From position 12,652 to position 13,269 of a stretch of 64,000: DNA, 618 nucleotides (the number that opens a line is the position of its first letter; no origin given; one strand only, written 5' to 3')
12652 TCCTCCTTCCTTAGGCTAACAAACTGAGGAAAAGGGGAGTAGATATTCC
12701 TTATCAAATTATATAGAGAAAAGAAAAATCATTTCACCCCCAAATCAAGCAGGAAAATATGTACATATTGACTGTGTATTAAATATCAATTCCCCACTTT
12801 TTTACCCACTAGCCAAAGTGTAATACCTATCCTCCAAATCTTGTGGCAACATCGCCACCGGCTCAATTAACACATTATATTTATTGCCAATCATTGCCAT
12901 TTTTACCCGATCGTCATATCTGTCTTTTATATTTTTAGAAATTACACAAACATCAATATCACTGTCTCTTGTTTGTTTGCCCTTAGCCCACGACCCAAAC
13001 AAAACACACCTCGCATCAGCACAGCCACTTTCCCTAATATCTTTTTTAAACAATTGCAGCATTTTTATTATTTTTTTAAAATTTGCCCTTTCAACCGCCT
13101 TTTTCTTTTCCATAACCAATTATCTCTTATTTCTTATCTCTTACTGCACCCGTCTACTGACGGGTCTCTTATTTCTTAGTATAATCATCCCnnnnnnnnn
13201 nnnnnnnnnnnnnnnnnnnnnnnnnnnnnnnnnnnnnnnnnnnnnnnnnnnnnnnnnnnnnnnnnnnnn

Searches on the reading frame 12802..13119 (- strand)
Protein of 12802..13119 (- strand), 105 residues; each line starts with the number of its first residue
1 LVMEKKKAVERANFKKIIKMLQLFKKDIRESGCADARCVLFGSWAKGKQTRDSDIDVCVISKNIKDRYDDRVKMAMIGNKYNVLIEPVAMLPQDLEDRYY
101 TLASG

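Call 10: search_protein_families(library=pfam, proteins=[window:12802-13119:-], max_evalue=0.01)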
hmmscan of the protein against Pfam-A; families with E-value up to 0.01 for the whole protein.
window:12802-13119:- (105 aa): 3 families
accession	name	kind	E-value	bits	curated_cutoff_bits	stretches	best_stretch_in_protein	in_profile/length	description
PF01909.29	NTP_transf_2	-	4.5e-10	40.2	21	1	24-69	4-48/93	Nucleotidyltransferase domain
PF18765.7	Polbeta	-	1.3e-07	32.1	26.9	1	38-73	16-50/93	Polymerase beta, Nucleotidyltransferase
PF22600.2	MTPAP-like_central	-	1.2e-05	25.9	27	1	8-81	13-87/139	Poly(A) RNA polymerase, mitochondrial-like, central palm domain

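Call 67: find_encoding_contigs(protein=window:12802-13113:-, flank=6000, max_places=10)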
Protein window:12802-13113:- (103 aa): 4 contigs read that carry it; 4 places shown.
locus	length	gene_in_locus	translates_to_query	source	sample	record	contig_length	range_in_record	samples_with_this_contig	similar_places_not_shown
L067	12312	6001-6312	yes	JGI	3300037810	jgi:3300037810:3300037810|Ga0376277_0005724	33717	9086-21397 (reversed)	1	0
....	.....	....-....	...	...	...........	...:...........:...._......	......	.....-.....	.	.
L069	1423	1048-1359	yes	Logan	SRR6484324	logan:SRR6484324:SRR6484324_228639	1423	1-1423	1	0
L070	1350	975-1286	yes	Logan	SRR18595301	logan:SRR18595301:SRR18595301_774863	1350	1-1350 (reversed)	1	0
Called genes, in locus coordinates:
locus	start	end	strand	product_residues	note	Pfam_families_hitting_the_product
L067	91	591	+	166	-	PF01478:Peptidase_A24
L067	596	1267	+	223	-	PF07963:N_methyl (weak)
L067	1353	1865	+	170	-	PF07963:N_methyl, PF22434:PilW_C (weak)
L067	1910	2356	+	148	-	PF07963:N_methyl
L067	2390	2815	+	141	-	PF07963:N_methyl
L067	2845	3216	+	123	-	PF07963:N_methyl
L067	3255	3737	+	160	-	-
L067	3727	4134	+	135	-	-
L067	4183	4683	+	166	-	PF07963:N_methyl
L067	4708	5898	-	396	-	PF00534:Glycos_transf_1, PF13692:Glyco_trans_1_4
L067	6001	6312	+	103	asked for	PF22600:MTPAP-like_central (weak), PF18765:Polbeta, PF01909:NTP_transf_2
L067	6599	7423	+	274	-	-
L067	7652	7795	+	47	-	-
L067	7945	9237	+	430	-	-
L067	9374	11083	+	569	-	-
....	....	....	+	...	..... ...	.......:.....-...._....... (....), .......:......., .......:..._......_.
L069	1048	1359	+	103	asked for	PF22600:MTPAP-like_central (weak), PF18765:Polbeta, PF01909:NTP_transf_2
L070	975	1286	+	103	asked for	PF22600:MTPAP-like_central (weak), PF18765:Polbeta, PF01909:NTP_transf_2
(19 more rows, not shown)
